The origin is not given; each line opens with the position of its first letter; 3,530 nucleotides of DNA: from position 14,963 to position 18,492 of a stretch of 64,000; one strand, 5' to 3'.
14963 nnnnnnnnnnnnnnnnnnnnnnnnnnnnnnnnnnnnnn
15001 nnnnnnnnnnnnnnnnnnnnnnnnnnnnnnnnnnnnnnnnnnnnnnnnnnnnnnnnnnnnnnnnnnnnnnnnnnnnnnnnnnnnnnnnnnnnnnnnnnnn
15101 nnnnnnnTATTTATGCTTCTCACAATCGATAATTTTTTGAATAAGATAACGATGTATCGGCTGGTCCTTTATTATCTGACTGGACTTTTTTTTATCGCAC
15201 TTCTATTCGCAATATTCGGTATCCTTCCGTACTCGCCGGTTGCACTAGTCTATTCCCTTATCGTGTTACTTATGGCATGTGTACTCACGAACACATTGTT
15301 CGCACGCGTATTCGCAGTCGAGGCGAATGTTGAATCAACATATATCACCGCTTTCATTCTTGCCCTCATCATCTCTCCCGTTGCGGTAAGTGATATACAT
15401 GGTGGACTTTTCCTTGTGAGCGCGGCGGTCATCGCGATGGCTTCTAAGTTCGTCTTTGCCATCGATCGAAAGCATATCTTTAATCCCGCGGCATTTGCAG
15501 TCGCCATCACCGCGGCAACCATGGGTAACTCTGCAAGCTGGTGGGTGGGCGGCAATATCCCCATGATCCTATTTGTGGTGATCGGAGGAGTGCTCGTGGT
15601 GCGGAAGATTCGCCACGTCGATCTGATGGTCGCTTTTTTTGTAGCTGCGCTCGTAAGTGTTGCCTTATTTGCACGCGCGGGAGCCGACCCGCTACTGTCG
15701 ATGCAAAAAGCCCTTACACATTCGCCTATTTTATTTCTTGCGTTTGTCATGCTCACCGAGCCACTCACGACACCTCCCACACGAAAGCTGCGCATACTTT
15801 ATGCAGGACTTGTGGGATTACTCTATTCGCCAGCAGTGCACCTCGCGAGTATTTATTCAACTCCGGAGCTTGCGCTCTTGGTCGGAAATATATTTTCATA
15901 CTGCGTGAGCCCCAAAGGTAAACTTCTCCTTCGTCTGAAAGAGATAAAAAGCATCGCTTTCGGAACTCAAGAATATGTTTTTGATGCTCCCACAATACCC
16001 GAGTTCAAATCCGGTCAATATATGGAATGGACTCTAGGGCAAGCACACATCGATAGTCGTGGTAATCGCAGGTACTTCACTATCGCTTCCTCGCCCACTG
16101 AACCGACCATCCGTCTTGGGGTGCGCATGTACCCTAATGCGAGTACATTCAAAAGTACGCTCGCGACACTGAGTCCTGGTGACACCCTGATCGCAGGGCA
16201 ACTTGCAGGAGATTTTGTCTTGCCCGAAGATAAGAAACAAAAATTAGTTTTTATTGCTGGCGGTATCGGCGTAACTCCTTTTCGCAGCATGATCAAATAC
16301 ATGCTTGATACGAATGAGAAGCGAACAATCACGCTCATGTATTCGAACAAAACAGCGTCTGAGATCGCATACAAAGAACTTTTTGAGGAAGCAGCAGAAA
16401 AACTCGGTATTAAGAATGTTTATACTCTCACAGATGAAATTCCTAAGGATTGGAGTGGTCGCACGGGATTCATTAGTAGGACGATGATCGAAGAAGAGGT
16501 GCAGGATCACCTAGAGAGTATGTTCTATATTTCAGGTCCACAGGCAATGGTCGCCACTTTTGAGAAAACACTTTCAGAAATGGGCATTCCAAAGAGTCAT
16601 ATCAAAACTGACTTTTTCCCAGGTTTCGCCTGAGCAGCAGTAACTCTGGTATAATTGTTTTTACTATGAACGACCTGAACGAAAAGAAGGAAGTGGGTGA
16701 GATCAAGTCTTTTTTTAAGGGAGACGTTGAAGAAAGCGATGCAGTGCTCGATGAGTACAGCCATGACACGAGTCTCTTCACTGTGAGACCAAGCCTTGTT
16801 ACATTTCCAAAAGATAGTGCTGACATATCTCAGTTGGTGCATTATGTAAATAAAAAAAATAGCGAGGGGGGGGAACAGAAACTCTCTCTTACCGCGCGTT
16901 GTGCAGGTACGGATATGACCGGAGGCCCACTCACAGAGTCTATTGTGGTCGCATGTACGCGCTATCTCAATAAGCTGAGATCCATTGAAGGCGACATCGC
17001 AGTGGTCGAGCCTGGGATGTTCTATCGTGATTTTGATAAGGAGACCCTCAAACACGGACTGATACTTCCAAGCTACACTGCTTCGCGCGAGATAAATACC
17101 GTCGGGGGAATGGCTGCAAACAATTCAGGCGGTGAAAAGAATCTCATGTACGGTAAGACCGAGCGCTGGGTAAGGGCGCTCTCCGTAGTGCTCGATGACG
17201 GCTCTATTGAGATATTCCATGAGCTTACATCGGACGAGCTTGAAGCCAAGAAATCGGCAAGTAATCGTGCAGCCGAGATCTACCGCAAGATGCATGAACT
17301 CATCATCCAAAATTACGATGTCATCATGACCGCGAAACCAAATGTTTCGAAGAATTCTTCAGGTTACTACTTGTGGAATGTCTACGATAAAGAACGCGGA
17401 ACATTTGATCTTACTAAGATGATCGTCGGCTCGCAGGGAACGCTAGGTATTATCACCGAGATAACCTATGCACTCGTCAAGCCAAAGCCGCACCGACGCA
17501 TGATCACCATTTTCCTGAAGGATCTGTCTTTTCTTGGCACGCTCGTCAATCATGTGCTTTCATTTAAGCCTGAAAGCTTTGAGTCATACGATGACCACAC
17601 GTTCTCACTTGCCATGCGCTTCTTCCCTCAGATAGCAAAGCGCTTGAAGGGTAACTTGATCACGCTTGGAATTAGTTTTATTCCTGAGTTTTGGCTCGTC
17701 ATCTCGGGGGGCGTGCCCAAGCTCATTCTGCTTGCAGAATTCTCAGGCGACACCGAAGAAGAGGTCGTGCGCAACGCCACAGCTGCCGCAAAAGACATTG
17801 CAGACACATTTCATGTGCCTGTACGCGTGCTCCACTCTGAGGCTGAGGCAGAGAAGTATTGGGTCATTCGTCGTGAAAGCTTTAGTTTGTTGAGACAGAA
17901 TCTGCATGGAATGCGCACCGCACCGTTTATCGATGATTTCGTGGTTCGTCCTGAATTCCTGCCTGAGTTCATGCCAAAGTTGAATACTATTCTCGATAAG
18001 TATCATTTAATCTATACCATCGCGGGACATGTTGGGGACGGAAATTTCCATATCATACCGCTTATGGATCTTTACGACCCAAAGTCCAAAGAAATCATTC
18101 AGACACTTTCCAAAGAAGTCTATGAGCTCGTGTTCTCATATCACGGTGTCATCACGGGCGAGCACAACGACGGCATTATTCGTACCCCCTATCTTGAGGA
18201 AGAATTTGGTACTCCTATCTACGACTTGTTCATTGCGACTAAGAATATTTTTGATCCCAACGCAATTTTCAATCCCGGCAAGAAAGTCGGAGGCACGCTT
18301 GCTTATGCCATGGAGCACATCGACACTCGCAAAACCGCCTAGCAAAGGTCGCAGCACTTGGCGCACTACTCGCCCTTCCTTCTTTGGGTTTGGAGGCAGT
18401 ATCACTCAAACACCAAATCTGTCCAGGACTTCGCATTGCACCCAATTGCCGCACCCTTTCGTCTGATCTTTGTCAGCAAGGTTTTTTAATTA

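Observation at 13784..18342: Compact flavin-based transmembrane electron-transfer module: FMN-binding (SGAT) protein + ApbE + RnfD/NqrB-like::NqrF-like fusion + FAD-linked oxidase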

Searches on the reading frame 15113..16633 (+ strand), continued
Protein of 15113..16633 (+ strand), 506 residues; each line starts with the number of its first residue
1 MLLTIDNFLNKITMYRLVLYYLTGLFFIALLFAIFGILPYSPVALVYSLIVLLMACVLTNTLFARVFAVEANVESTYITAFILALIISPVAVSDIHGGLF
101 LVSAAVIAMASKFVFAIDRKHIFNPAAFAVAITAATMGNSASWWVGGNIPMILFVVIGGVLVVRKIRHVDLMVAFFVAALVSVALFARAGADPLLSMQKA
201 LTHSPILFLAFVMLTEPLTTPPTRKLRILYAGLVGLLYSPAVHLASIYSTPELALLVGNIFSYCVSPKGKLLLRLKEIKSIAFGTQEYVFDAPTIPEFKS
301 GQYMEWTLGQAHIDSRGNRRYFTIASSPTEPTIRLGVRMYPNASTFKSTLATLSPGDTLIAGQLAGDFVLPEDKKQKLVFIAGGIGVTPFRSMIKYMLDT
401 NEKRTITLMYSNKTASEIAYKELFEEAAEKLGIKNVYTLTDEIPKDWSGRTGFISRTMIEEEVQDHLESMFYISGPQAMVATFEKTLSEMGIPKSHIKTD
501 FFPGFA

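Call 19: find_encoding_contigs(protein=P0112, flank=8000, max_places=2)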
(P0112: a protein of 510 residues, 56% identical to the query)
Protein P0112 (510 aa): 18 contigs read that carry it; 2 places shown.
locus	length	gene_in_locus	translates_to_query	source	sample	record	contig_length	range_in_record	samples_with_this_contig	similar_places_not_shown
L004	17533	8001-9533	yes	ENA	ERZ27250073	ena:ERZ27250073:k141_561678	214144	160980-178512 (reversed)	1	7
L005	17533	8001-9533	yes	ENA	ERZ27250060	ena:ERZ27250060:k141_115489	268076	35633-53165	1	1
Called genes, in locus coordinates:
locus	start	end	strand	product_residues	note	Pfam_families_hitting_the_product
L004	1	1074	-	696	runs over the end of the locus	PF02518:HATPase_c, PF00204:DNA_gyraseB, PF01751:Toprim, PF00986:DNA_gyraseB_C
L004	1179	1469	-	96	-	-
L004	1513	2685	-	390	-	-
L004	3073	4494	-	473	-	PF19289:PmbA_TldD_3rd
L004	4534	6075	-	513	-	PF01523:PmbA_TldD_1st, PF19290:PmbA_TldD_2nd (weak), PF19289:PmbA_TldD_3rd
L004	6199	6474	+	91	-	-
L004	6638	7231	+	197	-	PF04205:FMN_bind (weak)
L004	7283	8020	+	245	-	PF02424:ApbE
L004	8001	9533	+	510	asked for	PF03116:NQR2_RnfD_RnfE, PF00175:NAD_binding_1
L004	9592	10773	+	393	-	PF07478:Dala_Dala_lig_C (faint)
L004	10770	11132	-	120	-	-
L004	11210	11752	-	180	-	PF13302:Acetyltransf_3 (weak), PF13420:Acetyltransf_4 (weak), PF00583:Acetyltransf_1, PF13673:Acetyltransf_10 (weak), PF13508:Acetyltransf_7, PF08445:FR47 (weak)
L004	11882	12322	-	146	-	-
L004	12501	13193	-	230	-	PF00696:AA_kinase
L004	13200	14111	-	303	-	PF01435:Peptidase_M48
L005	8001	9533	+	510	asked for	PF03116:NQR2_RnfD_RnfE, PF00175:NAD_binding_1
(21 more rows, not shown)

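Call 22: find_related_loci(query=A1, collection=genome_contigs, flank=7000)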
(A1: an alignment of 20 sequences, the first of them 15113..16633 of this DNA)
Query A1 (506 aa) in genome_contigs; peptide patterns used: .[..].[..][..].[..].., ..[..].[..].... (x = any residue, [..] = any of these).
599 stretches matched a pattern (row limit reached: there are more); 581 encode a relative of the query (tblastn E <= 1e-3); the best 80 are kept; 80 distinct loci.
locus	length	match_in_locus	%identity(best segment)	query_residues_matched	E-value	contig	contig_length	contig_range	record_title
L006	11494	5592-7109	87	1-506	0e+0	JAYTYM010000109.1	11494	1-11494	MAG: bacterium isolate GFS_6115 GFS_6115_108, whole genome shotgun sequence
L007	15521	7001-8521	58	1-506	0e+0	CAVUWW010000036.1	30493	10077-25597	MAG: uncultured bacterium isolate MFD01112.bin.2.16 genome assembly, contig: contig_69345, whole genome shotgun sequence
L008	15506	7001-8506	56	5-506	0e+0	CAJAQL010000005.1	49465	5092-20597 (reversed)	MAG: uncultured Parcubacteria group bacterium isolate B-4_bin-014 genome assembly, contig: bin-014:05/38, whole genome s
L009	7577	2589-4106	59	5-506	0e+0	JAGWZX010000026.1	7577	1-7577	MAG: Patescibacteria group bacterium isolate REEB63 contig-150_12805, whole genome shotgun sequence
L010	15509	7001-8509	56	5-506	0e+0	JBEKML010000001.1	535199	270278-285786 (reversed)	MAG: Minisyncoccia bacterium isolate SPRUCE 393 SPRUCE_393_1, whole genome shotgun sequence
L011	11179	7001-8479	58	5-506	0e+0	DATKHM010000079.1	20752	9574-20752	MAG TPA_asm: Candidatus Paceibacterota bacterium isolate SMAG_U14577 k141_289546, whole genome shotgun sequence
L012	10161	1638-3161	59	1-506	0e+0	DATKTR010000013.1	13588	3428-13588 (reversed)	MAG TPA_asm: Candidatus Paceibacterota bacterium isolate SMAG_U14086 k141_1953077, whole genome shotgun sequence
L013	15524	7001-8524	59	1-505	0e+0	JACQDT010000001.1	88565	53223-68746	MAG: Candidatus Azambacteria bacterium isolate NC_groundwater_1002_Pr1_S-0.65um_50_11 Montesol18_Sp65_coassembly_scaffol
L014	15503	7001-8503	57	5-506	0e+0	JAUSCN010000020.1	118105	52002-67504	MAG: bacterium isolate E14_concoct.bin.140 E14_k141_115733, whole genome shotgun sequence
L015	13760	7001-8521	56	1-506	0e+0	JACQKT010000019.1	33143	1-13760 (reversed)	MAG: Candidatus Liptonbacteria bacterium isolate NC_groundwater_1184_Ag_S-0.1um_47_66 S_p1_S3_coassembly_k141_1401160, w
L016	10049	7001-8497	55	1-506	0e+0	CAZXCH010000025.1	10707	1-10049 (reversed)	MAG TPA_asm: uncultured Candidatus Saccharibacteria bacterium isolate binchicken_co241_385 genome assembly, contig: NODE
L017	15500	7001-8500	57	5-505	0e+0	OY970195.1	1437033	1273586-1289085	MAG: Candidatus Peregrinibacteria bacterium isolate MFD02416.bin.c.20 genome assembly, chromosome: 1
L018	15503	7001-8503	56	5-506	0e+0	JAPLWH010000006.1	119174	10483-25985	MAG: Candidatus Kaiserbacteria bacterium isolate LacPavin_0818_WC50_MAG_53_14 LacPavin_0818_WC50_scaffold_156335, whole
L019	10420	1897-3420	55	1-506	0e+0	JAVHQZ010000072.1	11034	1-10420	MAG: Candidatus Paceibacterota bacterium isolate WB01no18_49_12 NODE_3402_length_11034_cov_6.681756, whole genome shotgu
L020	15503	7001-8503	55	5-506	0e+0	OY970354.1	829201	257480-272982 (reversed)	MAG: uncultured bacterium isolate MFD04540.bin.2.12 genome assembly, chromosome: 1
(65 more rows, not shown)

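Call 37: predict_structure(alignment_id=A1)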
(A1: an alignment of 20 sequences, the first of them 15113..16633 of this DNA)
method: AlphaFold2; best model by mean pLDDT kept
length: 506 residues; sequences in the alignment: 20
mean_pLDDT: 78.3   pTM: 0.73
mean pLDDT of the five models: 78.3, 78.1, 77.1, 75.2, 74.2
residues with pLDDT >= 90: 136; 70-90: 241; 50-70: 108; < 50: 21
segments of 3 or more residues with pLDDT < 50: 204-206, 243-247, 311-317, 503-506
pLDDT, mean of each block of 10 residues (from residue 1): 65 74 88 88 92 92 79 78 82 87 87 71 70 61 58 76 71 75 66 58 52 55 77 71 51 73 71 89 91 80 71 48 84 88 74 85 77 92 90 95 95 90 94 93 85 90 91 86 91 88 44
secondary structure, 60 per line:
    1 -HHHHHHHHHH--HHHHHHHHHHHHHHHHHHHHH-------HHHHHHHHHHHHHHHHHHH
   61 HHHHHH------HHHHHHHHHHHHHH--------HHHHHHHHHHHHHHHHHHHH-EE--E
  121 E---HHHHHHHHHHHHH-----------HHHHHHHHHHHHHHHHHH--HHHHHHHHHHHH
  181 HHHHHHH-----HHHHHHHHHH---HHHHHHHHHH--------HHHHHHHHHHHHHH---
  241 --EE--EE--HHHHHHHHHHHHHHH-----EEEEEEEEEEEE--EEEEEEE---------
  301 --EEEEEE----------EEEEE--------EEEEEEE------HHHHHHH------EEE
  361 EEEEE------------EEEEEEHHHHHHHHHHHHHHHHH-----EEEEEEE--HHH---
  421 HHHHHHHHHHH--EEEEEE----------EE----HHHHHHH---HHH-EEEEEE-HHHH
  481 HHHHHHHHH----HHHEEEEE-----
elements in order: H2-11 H14-34 H42-66 H73-86 H95-114 H125-137 H149-166 H169-187 H193-202 H206-215 H224-237 H251-265 E271-282 E285-291 E303-308 E319-323 E332-338 H345-351 E358-365 E378-383 H384-400 E406-412 H421-431 E434-439 H456-462 E470-475 H477-489 E497-501

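Call 61: list_cluster_members(proteins=[window:15113-16630:+, window:14358-15104:+, window:16666-18339:+])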
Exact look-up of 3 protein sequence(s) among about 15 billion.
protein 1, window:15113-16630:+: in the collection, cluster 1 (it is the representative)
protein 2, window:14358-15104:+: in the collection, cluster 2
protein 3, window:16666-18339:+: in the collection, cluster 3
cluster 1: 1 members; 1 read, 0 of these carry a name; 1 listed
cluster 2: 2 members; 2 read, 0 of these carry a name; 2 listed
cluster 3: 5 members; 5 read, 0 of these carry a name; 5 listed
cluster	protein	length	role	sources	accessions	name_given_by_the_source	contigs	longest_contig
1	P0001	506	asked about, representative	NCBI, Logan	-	-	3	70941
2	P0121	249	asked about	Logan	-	-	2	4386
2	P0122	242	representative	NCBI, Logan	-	-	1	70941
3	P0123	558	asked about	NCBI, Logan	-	-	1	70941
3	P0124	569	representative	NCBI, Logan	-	-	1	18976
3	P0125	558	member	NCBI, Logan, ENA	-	-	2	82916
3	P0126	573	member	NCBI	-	-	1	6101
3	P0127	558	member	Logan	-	-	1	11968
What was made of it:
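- Tried and rejected: An exact-sequence look-up of the window proteins returned no source names (call 61).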

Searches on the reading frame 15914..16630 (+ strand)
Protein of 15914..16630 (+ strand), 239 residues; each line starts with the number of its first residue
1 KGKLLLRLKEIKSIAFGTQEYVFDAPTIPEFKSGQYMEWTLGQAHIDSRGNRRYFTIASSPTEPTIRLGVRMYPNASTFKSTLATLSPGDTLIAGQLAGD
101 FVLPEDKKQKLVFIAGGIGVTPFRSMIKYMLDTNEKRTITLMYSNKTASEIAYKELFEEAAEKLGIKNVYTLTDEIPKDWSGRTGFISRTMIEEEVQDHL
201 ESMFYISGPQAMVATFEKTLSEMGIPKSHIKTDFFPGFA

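Call 49: search_solved_structures(query=window:15914-16630:+, max_evalue=1e-10, show_alignments=2)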
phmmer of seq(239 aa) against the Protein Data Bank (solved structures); distinct sequences matched with E-value up to 1e-10: 11.
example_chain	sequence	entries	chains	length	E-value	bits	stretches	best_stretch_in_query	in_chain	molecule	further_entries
7qty_A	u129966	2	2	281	8.2e-18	68.3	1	78-237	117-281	Na(+)-translocating NADH-quinone reductase subunit F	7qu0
7qu3_A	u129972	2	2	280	1.5e-16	64.2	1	79-237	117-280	Na(+)-translocating NADH-quinone reductase subunit F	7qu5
2r6h_A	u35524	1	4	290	1.7e-15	60.7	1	80-233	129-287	NADH:ubiquinone oxidoreductase, Na translocating, F subunit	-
4u9u_A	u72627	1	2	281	1.1e-13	54.8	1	78-237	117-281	Na(+)-translocating NADH-quinone reductase subunit F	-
8ad4_A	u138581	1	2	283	1.1e-13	54.8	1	78-237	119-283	Na(+)-translocating NADH-quinone reductase subunit F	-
4uaj_A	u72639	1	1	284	1.1e-13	54.8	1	78-237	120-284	Na(+)-translocating NADH-quinone reductase subunit F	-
7rom_A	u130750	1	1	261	1.2e-13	54.6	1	17-228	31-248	NADH-cytochrome b5 reductase 1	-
7xk3_F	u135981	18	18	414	1.7e-13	54.1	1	78-237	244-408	Na(+)-translocating NADH-quinone reductase subunit F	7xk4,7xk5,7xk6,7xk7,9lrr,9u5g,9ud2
8a1t_F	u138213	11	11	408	2.8e-13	53.5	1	78-237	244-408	Na(+)-translocating NADH-quinone reductase subunit F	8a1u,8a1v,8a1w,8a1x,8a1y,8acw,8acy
8ad3_A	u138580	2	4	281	4.9e-13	52.7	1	78-233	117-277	Na(+)-translocating NADH-quinone reductase subunit F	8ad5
2eix_A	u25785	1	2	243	1.2e-12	51.3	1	34-223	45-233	NADH-cytochrome b5 reductase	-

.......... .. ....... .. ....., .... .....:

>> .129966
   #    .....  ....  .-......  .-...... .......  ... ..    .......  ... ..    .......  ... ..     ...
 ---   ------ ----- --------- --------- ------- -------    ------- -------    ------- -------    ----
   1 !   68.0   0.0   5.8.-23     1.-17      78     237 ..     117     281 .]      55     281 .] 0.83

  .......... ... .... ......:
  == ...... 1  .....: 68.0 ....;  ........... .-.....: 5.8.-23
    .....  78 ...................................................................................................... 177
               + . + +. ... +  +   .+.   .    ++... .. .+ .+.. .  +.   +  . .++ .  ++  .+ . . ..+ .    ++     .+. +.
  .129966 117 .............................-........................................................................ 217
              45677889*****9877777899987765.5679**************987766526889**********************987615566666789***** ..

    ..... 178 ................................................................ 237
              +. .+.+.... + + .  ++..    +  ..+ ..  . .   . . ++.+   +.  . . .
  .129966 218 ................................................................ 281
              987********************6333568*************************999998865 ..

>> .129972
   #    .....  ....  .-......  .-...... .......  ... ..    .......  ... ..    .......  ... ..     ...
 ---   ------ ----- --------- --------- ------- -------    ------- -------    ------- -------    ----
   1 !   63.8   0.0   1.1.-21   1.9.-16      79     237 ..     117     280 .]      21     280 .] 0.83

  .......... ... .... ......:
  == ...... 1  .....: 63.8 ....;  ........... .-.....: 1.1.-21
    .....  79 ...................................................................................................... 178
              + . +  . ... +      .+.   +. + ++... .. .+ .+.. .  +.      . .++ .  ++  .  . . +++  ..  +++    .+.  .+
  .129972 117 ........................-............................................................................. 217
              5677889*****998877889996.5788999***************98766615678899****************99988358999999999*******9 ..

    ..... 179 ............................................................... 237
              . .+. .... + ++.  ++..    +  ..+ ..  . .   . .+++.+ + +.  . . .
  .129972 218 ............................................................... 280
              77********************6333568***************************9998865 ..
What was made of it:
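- Checked: Among solved structures the C-terminal domain is closest to NqrF (E 8e-18, call 49).
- The C-terminal domain is closest to NqrF (call 49).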

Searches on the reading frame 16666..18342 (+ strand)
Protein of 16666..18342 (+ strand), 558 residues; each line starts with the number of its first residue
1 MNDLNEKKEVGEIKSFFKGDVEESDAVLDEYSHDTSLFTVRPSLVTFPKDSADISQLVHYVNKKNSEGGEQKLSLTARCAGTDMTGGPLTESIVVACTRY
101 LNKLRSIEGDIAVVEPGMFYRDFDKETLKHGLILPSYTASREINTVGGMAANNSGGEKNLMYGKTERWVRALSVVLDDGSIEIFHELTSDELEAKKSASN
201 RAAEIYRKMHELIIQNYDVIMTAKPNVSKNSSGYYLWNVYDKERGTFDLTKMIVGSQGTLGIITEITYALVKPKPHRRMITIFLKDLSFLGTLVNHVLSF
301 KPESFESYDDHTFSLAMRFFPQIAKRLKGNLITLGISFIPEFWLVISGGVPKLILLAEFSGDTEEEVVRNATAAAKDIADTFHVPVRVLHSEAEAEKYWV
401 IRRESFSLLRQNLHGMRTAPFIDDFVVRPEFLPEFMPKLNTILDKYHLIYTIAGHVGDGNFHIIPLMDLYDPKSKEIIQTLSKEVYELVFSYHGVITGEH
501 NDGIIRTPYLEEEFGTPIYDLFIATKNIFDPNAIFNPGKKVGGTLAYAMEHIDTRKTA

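Call 3: search_protein_families(library=pfam, proteins=[window:16666-18342:+], max_evalue=0.01)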
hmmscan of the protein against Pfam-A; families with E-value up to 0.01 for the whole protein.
window:16666-18342:+ (558 aa): 2 families
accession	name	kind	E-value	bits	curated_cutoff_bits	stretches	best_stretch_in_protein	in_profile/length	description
PF02913.24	FAD-oxidase_C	-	3.7e-41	141.9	21.2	1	294-539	22-247/248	FAD linked oxidases, C-terminal domain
PF01565.28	FAD_binding_4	-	6.4e-24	84.7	26.4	1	42-181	1-135/139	FAD binding domain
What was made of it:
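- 16666..18342 (+): GlcD/YdiJ-N-like FAD-linked 2-hydroxyacid oxidase or dehydrogenase (558 aa). It is a lineage-specific neighbour, not a conserved module component. PF01565 plus PF02913 (call 3).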

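Call 4: search_protein_families(library=ncbifam, proteins=[window:16666-18342:+], max_evalue=0.01)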
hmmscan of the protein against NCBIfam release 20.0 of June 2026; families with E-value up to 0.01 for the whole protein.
window:16666-18342:+ (558 aa): 5 families
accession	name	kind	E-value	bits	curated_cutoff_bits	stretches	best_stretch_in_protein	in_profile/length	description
NF049975.1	2HglutDHaseYdiJ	equivalog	2.4e-76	257.4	1350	1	15-541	25-540/1018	D-2-hydroxyglutarate dehydrogenase YdiJ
TIGR00387.1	glcD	equivalog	5.4e-52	177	567.9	3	354-539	233-413/413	glycolate oxidase subunit GlcD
NF008408.0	PRK11230.1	equivalog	3e-30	105.1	897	3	353-542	289-473/499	glycolate oxidase subunit GlcD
NF008439.0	PRK11282.1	equivalog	5.3e-05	22.2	284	1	246-279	146-178/358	glycolate oxidase subunit GlcE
NF053785.1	DcplphribOxDprE1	equivalog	0.0064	15.7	500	0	96-184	62-150/449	decaprenylphosphoryl-beta-D-ribose oxidase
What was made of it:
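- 16666..18342 (+): It scores below every NCBIfam equivalog cut-off (call 4).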
